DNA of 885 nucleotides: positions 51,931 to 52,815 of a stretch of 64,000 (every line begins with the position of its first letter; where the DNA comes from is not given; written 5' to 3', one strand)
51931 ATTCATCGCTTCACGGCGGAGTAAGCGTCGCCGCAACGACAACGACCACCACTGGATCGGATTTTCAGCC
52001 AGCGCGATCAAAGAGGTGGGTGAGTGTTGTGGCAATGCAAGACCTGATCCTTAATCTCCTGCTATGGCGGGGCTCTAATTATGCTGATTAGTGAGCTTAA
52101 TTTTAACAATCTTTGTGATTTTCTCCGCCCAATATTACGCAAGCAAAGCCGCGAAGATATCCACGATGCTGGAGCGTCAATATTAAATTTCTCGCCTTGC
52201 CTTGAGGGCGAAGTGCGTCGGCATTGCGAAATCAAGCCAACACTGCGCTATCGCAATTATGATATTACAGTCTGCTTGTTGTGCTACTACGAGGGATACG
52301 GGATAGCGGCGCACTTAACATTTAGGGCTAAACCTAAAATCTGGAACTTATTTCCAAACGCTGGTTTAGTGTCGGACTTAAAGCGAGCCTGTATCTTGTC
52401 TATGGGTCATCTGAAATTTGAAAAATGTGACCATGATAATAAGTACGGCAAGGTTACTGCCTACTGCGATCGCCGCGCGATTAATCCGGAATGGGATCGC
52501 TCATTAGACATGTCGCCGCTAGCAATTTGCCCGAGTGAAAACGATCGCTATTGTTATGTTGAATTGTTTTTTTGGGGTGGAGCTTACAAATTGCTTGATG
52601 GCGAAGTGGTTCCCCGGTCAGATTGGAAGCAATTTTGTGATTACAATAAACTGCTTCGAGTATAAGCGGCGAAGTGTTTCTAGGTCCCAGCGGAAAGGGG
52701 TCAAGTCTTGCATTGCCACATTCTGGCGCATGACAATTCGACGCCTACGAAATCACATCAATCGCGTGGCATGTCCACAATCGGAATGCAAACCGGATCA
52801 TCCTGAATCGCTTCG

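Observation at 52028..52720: AT-rich single-gene cassette bracketed by a 16-bp perfect (about 23-bp imperfect) inverted repeat, resembling a transposase-less mobile insertion cassette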

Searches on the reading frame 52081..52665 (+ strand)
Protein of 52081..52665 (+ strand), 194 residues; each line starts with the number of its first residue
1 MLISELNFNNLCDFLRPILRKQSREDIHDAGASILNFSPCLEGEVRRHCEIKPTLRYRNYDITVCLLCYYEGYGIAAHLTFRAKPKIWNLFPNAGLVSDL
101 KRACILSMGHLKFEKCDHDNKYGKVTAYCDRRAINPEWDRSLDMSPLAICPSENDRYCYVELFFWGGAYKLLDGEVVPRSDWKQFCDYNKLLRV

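Call 6: search_protein_families(library=pfam, proteins=[window:52081-52665:+], max_evalue=10)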
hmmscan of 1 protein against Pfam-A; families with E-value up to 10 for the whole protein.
window:52081-52665:+ (194 aa): 0 families

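Call 7: find_homologous_proteins(query=window:52081-52662:+, max_evalue=0.01)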
Query window:52081-52662:+ (194 aa): 1 proteins with E <= 0.01 among 23 candidates.
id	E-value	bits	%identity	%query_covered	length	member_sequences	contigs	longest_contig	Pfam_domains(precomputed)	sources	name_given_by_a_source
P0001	2.7e-134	463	100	100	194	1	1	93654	-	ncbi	-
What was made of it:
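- Tried and rejected: The word-indexed protein search found only the ORF itself (call 7).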

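Call 9: search_protein_families(library=ncbifam, proteins=[window:52081-52665:+], max_evalue=0.01)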
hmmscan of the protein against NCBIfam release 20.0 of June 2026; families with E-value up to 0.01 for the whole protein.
window:52081-52665:+ (194 aa): 0 families
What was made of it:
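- Checked: The ORF has no Pfam or NCBIfam domain (calls 6, 9).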

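Call 10: find_encoding_contigs(protein=P0001, flank=10000)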
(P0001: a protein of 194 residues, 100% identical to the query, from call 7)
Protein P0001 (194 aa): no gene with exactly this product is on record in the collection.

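Call 54: search_protein_representatives(protein=window:52081-52662:+)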
Query: 194 residues. Proteins with E-value up to 0.001 (for the whole library): 23; up to 1e-10: 8; up to 1e-30: 1. The best 23 are listed.
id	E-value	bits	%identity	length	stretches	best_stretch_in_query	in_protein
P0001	8.7e-135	463.2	100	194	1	1-194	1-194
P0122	8.2e-24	100.7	38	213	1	1-189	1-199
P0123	4.7e-15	72.1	39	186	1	1-148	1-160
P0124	8.6e-14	67.9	39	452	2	1-89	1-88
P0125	1.4e-12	64.0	36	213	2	78-175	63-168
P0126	2.7e-12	63.0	29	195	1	2-185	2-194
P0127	4.2e-11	59.1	30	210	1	1-185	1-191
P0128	8.4e-11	58.2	33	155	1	49-180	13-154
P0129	4.9e-10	55.7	25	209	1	1-187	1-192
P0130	2.2e-09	53.5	26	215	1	2-186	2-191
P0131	2.7e-09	53.2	28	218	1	4-191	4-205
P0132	7.3e-09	51.8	35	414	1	45-184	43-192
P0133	5.7e-08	48.9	30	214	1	3-184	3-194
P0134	8.0e-08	48.4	26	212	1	2-185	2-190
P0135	8.7e-08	48.3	31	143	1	69-185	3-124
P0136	1.3e-07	47.8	30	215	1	5-186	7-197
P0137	1.9e-07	47.2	28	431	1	3-185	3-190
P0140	3.7e-06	43.0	28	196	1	2-184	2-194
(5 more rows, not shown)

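Call 56: predict_structure(protein=window:52081-52662:+)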
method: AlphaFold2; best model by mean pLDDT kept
length: 194 residues; sequences in the alignment: 1
mean_pLDDT: 34.4   pTM: 0.24
mean pLDDT of the five models: 34.4, 30.7, 29.7, 28.2, 27.1
residues with pLDDT >= 90: 0; 70-90: 0; 50-70: 0; < 50: 194
segments of 3 or more residues with pLDDT < 50: 1-194
pLDDT, mean of each block of 10 residues (from residue 1): 30 37 31 30 35 35 38 37 33 26 32 42 40 36 42 40 35 29 28 28
secondary structure, 60 per line:
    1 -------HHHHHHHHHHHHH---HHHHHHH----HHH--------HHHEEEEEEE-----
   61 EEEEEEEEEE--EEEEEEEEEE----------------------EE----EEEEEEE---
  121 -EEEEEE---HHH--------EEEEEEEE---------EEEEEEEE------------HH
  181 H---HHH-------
elements in order: H8-20 H24-30 E49-55 E61-70 E73-82 E111-117 E122-127 E142-149 E159-166
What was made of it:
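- Tried and rejected: The single-sequence AF2 model was useless, with pLDDT 34 (call 56).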

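Call 57: find_encoding_contigs(protein=P0122, flank=4000, max_places=3)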
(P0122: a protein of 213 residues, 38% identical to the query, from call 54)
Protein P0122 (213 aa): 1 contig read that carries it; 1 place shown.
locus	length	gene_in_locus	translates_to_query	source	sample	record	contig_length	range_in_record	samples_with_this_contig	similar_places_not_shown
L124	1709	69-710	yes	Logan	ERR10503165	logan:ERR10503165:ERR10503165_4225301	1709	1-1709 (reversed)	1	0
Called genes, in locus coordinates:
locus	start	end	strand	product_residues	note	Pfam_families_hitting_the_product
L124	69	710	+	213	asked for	-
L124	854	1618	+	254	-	PF04471:Mrr_cat, PF22722:NA-iREase1, PF10356:RRG7 (weak)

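Call 61: list_cluster_members(proteins=[P0126, P0127, P0129, P0130, P0131, P0133, P0134, P0136, P0140, P0137])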
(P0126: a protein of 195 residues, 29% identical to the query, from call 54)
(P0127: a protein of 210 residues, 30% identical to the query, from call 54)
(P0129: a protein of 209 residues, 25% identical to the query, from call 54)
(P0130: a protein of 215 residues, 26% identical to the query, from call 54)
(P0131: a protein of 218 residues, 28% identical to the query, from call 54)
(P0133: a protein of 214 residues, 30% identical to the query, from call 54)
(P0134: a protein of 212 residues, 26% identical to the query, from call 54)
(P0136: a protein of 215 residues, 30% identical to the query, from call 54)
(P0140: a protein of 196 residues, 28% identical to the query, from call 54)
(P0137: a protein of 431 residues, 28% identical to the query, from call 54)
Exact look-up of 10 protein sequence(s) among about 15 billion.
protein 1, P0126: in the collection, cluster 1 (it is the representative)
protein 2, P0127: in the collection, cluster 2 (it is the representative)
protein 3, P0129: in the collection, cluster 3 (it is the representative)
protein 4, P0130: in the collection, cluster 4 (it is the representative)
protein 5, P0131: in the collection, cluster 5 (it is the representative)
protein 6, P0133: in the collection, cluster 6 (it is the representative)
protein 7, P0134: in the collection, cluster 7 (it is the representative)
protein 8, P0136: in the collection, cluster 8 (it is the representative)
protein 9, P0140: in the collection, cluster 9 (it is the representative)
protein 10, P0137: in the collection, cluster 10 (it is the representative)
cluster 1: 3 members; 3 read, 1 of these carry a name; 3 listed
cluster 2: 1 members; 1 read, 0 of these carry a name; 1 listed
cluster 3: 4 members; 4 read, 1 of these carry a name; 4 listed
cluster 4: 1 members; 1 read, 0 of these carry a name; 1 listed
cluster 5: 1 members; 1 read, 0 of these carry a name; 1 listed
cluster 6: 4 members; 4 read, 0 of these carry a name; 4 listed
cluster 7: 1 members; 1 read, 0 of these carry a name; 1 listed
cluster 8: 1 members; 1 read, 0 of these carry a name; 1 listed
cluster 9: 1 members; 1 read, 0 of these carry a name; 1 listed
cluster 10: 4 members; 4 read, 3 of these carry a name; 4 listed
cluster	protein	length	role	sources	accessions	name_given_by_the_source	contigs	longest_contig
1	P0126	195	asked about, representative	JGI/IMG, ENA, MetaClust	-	\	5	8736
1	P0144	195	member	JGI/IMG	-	-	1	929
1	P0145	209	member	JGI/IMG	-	-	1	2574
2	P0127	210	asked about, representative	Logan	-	-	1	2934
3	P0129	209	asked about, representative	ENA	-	-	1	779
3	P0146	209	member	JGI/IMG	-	hypothetical protein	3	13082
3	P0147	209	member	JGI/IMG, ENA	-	-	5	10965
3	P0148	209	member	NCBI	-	-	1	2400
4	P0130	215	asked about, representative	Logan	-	-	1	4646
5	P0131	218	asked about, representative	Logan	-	-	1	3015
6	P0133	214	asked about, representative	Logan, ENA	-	-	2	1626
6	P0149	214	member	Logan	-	-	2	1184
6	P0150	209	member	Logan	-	-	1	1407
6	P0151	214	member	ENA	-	-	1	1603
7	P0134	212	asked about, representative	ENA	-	-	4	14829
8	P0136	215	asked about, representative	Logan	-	-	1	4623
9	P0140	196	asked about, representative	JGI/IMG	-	-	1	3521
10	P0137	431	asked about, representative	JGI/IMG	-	TPR repeat protein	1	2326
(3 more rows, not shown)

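Call 63: find_encoding_contigs(protein=P0134, flank=5000, max_places=3)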
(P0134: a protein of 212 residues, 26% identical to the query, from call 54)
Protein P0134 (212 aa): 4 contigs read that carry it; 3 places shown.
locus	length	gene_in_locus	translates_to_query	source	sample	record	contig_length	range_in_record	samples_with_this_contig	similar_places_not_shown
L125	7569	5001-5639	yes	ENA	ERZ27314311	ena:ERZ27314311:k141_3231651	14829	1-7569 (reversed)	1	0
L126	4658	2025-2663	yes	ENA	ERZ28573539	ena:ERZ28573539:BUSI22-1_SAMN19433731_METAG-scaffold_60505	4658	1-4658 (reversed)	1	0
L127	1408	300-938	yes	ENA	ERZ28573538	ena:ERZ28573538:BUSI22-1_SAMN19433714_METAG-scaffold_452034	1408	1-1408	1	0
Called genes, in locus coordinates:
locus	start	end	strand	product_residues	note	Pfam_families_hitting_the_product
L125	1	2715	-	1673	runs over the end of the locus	-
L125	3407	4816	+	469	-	PF18476:PIN_8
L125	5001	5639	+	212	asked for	-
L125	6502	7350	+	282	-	PF01370:Epimerase, PF16363:GDP_Man_Dehyd, PF01073:3Beta_HSD (weak), PF02719:Polysacc_synt_2 (faint), PF07993:NAD_binding_4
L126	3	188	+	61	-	?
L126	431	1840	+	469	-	PF18476:PIN_8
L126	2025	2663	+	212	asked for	-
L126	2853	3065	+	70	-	-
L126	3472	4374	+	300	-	PF01073:3Beta_HSD, PF01370:Epimerase, PF02719:Polysacc_synt_2 (weak), PF07993:NAD_binding_4, PF13460:NAD_binding_10 (weak), PF16363:GDP_Man_Dehyd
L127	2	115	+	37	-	?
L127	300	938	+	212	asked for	-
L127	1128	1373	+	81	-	-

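Call 64: find_encoding_contigs(protein=P0146, flank=5000, max_places=3)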
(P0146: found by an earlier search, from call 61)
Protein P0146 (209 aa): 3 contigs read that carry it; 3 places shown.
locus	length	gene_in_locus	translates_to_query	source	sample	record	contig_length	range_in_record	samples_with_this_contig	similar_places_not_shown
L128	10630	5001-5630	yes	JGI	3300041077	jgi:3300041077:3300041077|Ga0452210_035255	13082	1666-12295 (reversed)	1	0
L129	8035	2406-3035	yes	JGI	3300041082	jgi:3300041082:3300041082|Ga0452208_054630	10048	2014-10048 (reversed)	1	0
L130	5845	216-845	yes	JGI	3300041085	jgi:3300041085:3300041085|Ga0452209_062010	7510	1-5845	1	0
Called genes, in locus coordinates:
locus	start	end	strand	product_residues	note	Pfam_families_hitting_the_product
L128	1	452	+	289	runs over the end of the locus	-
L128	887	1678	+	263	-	PF01987:AIM24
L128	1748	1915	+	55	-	PF13366:PDDEXK_3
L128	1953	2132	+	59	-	PF13366:PDDEXK_3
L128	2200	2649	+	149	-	PF03631:Virul_fac_BrkB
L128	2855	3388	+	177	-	-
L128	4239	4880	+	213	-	PF13643:DUF4145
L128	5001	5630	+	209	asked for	-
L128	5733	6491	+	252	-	PF13676:TIR_2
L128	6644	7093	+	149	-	-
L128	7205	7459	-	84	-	PF06769:YoeB_toxin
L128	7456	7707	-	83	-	PF02604:PhdYeFM_antitox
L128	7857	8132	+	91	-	-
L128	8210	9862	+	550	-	PF01609:DDE_Tnp_1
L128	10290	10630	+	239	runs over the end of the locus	-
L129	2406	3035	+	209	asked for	-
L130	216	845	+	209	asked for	-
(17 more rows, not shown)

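Call 65: find_encoding_contigs(protein=P0126, flank=5000, max_places=3)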
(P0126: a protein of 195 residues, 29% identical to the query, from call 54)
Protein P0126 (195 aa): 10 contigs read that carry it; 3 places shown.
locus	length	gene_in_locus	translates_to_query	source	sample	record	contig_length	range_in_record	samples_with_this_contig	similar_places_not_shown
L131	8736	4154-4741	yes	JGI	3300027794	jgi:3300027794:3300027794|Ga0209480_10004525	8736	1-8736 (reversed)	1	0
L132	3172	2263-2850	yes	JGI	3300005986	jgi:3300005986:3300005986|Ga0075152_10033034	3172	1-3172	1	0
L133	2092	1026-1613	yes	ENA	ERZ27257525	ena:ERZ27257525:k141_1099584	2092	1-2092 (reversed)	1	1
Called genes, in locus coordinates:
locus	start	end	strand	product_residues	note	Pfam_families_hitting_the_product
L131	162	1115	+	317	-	PF02661:Fic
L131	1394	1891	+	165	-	-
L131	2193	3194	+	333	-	PF13936:HTH_38, PF00665:rve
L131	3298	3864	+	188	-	-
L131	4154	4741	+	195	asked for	-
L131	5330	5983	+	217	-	-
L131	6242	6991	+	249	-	-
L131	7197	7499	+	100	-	-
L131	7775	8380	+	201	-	-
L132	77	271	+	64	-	-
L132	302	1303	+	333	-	PF13936:HTH_38, PF00665:rve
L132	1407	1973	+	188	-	-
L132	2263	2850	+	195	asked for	-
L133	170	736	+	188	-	-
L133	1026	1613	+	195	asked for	-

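Call 69: predict_structure(alignment_id=A1)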
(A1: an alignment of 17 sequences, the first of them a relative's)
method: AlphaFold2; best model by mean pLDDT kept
length: 194 residues; sequences in the alignment: 17
mean_pLDDT: 84.3   pTM: 0.84
mean pLDDT of the five models: 84.3, 83.4, 83.3, 81.9, 81.6
residues with pLDDT >= 90: 93; 70-90: 69; 50-70: 31; < 50: 1
segments of 3 or more residues with pLDDT < 50: none
pLDDT, mean of each block of 10 residues (from residue 1): 82 93 86 76 58 79 88 88 76 90 94 91 89 86 87 91 93 92 75 51
secondary structure, 60 per line:
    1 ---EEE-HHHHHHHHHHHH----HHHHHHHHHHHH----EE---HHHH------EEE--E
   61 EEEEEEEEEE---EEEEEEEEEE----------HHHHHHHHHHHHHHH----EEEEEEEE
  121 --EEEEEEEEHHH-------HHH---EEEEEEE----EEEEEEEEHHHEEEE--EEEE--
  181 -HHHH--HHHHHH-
elements in order: E4-6 H8-19 H24-35 H45-48 E55-57 E60-70 E74-83 H94-108 E113-120 E123-130 E147-153 E158-165 E169-172 E175-178 H182-185 H188-193

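Call 74: fold_search(model_id=the predicted structure, library=pdb)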
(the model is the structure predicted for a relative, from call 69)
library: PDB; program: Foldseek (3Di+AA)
matches with E <= 10: 947; with E <= 0.001: 0
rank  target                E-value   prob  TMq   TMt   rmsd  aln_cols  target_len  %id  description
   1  8v55_C                1.2e-02  0.63  0.28  0.15  17.0       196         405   12  Human mitochondrial DNA polymerase gamma bound to a replication fork in an open conformation (released 2024-07-10)
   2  2e5a                  1.3e-02  0.90  0.25  0.16   8.4       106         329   15  Crystal Structure of Bovine Lipoyltransferase in Complex with Lipoyl-AMP (released 2007-09-04)
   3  2zni_A                1.4e-02  0.92  0.32  0.24   5.3       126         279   14  Crystal structure of Pyrrolysyl-tRNA synthetase-tRNA(Pyl) complex from Desulfitobacterium hafniense (released 2008-12-30)
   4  2znj_A                1.4e-02  0.89  0.30  0.23   5.7       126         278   12  Crystal structure of Pyrrolysyl-tRNA synthetase from Desulfitobacterium hafniense (released 2008-12-30)
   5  3ig2_C                1.4e-02  0.77  0.30  0.30   6.6       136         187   11  The Crystal Structure of a Putative Phenylalanyl-tRNA synthetase (PheRS) beta chain domain from Bacteroides fragilis t (released 2009-09-01)
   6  6p8t_H                1.5e-02  0.77  0.30  0.20   6.8       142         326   11  Acinetobacter baumannii tRNA synthetase in complex with compound 1 (released 2020-11-18)
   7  3ig2_A                1.7e-02  0.72  0.30  0.30   7.4       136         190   10  The Crystal Structure of a Putative Phenylalanyl-tRNA synthetase (PheRS) beta chain domain from Bacteroides fragilis t (released 2009-09-01)
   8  2zio                  1.8e-02  0.51  0.29  0.23  11.5       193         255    8  Crystal structure of the catalytic domain of pyrrolysyl-tRNA synthetase in complex with AlocLys-AMP and PNP (released 2008-12-02)
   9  3dsq_B                2.0e-02  0.87  0.30  0.23   5.9       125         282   11  Structure of Desulfitobacterium hafniense PylSc, a pyrrolysyl tRNA synthetase (released 2008-08-12)
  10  9gnw_P                2.1e-02  0.72  0.31  0.32   9.8       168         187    7  Universal PSII assembly intermediate (released 2025-09-17)
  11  6p8t_C                2.3e-02  0.66  0.29  0.20   6.9       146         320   12  Acinetobacter baumannii tRNA synthetase in complex with compound 1 (released 2020-11-18)
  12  8g5k_B                2.3e-02  0.25  0.23  0.15  17.5       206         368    9  Cryo-EM structure of the Wedge Alignment Complex (VIII) of Human Mitochondrial DNA Polymerase Gamma (released 2024-01-10)
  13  9ibz_B                2.3e-02  0.16  0.22  0.13  20.2       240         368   11  Chimeric mitochondrial DNA polymerase gamma ternary complex (mAhB) in human-like error-editing conformer (composite) (released 2025-06-04)
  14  3ig2_D                2.4e-02  0.41  0.26  0.26   8.8       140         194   11  The Crystal Structure of a Putative Phenylalanyl-tRNA synthetase (PheRS) beta chain domain from Bacteroides fragilis t (released 2009-09-01)
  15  2q7h                  3.1e-02  0.80  0.30  0.24   5.4       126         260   10  Pyrrolysyl-tRNA synthetase bound to adenylated pyrrolysine and pyrophosphate (released 2007-07-24)
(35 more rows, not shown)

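Call 89: search_protein_families(library=padloc, proteins=[P0001, P0122, P0126, P0134, P0146], max_evalue=0.01)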
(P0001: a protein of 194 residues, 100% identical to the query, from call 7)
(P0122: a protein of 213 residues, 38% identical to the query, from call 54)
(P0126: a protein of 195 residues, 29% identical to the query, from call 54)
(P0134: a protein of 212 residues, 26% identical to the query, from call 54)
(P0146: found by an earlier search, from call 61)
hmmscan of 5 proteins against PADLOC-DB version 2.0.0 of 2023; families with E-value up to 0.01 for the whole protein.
P0001 (194 aa): 0 families

P0122 (213 aa): 0 families

P0126 (195 aa): 0 families

P0134 (212 aa): 0 families

P0146 (209 aa): 0 families
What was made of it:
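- Tried and rejected: Pfam, NCBIfam and PADLOC found nothing (calls 6, 9, 89).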
